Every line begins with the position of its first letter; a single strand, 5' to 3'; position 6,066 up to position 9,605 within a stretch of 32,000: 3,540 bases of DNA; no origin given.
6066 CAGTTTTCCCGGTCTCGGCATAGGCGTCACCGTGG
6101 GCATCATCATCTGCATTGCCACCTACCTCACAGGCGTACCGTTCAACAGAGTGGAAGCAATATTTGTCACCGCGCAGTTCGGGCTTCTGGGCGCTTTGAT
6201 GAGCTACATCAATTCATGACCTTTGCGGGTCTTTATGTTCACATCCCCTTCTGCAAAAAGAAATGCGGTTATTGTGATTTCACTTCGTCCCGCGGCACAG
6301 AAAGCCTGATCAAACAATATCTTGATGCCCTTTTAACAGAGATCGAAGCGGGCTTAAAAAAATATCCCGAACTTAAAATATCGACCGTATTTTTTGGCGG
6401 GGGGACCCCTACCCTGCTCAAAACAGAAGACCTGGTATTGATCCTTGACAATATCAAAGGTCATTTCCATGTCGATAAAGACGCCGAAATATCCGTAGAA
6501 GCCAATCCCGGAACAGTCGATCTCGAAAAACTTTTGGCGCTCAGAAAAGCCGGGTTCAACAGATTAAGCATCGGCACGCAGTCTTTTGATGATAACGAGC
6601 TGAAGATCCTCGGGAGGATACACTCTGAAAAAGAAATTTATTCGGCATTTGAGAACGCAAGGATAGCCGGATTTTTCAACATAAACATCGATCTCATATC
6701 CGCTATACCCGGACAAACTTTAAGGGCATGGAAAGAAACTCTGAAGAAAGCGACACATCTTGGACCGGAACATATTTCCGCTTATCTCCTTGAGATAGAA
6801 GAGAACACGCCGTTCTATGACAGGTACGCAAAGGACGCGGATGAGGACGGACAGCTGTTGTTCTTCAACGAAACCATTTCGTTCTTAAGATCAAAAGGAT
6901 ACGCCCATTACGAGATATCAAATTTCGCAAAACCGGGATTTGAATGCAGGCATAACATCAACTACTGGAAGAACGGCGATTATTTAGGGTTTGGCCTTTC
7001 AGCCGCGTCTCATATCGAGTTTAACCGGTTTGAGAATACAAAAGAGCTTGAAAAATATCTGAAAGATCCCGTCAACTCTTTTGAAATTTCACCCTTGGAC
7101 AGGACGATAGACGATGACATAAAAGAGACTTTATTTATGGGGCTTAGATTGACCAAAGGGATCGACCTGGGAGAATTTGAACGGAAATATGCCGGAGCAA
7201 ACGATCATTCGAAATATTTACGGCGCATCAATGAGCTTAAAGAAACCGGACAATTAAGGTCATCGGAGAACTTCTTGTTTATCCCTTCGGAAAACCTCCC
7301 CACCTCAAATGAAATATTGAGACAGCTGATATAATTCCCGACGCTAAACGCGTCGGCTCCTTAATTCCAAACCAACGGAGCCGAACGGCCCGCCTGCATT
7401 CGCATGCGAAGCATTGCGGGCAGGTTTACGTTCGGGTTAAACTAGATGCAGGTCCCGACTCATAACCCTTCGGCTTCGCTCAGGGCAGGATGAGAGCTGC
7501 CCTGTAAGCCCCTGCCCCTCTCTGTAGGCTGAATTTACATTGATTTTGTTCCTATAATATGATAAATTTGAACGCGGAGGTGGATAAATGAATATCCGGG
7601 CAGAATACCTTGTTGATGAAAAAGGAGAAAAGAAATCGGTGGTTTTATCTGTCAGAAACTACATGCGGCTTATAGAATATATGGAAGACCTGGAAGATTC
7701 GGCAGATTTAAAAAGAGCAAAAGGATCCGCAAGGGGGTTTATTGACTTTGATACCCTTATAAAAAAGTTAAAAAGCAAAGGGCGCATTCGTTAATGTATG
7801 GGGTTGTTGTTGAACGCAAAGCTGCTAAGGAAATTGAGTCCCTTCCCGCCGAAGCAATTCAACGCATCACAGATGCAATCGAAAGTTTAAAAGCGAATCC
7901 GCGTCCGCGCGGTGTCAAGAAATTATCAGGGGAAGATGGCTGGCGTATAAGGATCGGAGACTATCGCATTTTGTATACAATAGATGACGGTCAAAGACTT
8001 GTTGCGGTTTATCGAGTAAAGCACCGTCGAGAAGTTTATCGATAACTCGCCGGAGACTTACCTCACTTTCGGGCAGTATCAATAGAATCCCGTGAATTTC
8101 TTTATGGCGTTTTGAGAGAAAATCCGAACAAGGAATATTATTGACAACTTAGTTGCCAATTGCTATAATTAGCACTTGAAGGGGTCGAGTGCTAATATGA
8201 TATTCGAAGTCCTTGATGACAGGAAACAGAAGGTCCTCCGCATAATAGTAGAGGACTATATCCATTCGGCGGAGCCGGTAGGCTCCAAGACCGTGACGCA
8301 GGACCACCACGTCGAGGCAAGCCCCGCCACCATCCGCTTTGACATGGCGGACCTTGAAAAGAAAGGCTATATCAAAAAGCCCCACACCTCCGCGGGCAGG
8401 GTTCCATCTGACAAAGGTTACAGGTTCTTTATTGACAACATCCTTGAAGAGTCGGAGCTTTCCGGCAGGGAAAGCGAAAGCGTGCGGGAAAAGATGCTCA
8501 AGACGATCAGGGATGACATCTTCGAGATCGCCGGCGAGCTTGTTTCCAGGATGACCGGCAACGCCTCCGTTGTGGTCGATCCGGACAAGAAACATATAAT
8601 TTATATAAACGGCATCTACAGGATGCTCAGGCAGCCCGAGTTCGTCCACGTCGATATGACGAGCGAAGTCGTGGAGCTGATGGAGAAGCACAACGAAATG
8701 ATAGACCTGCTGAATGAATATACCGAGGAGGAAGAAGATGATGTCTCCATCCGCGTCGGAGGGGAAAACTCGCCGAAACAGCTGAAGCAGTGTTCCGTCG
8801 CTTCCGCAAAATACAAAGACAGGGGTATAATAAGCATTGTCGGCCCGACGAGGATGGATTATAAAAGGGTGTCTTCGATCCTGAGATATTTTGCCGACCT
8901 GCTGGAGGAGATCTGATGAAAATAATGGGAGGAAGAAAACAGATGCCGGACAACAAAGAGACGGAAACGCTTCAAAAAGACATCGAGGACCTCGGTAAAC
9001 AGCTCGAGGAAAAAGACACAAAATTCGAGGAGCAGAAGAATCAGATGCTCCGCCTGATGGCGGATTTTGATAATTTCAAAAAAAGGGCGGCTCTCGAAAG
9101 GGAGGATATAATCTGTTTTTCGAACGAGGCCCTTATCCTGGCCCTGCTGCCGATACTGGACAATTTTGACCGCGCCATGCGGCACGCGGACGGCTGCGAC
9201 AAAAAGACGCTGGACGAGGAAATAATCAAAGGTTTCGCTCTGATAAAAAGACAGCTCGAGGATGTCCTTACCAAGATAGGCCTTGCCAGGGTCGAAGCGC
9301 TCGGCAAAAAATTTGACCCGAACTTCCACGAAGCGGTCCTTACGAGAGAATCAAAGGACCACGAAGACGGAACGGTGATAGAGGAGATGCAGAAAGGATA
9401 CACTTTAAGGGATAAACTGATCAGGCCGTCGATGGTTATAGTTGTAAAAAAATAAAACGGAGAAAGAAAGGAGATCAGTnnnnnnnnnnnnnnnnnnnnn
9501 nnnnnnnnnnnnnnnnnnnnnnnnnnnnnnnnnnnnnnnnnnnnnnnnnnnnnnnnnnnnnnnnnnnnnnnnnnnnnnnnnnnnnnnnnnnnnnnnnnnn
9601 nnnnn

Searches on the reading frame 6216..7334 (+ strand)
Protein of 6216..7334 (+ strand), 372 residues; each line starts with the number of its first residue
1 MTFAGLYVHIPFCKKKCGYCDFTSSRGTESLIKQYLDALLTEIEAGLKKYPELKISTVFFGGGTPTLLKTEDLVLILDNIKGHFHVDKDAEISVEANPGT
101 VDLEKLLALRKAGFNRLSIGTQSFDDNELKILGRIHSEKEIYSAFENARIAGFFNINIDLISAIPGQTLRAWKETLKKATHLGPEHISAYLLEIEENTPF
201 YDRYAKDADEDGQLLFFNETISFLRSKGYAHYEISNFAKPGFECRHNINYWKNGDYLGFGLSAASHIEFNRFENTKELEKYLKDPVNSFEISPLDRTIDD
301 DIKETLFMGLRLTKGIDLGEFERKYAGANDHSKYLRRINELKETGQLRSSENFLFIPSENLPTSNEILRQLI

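Call 84: search_protein_families(library=pfam, proteins=[window:6216-7334:+], max_evalue=0.001)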
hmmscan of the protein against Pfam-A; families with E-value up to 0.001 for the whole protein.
window:6216-7334:+ (372 aa): 2 families
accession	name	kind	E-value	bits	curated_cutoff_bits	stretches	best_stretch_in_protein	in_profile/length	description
PF04055.27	Radical_SAM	-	1.6e-29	103.6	29.5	1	7-178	1-165/166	Radical SAM superfamily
PF06969.22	HemN_C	-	4e-06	27.2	24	1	299-352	4-56/67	HemN C-terminal domain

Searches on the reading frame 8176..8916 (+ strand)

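Call 84: search_protein_families(library=pfam, proteins=[window:8176-8916:+], max_evalue=0.001)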
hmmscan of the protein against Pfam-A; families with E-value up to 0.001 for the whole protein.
window:8176-8916:+ (246 aa): 2 families
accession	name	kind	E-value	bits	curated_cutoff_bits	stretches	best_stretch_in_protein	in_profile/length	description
PF01628.27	HrcA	-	2.5e-25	90.2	22.2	1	93-232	80-214/215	HrcA protein C terminal domain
PF08220.18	HTH_DeoR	-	0.00016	21.8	21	0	46-73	24-51/57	DeoR-like helix-turn-helix domain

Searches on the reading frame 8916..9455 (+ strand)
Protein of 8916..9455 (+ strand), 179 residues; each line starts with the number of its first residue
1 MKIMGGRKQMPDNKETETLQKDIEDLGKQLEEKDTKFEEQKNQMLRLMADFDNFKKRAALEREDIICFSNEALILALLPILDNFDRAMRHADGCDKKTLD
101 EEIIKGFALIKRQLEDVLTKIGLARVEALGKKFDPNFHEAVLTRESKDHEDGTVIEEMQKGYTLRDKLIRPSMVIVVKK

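Call 84: search_protein_families(library=pfam, proteins=[window:8916-9455:+], max_evalue=0.001)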
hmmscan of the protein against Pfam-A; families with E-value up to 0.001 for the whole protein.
window:8916-9455:+ (179 aa): 1 family
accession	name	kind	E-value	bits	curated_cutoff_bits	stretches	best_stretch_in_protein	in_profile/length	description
PF01025.24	GrpE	-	1.1e-48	165.4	25.8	1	14-178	4-165/165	GrpE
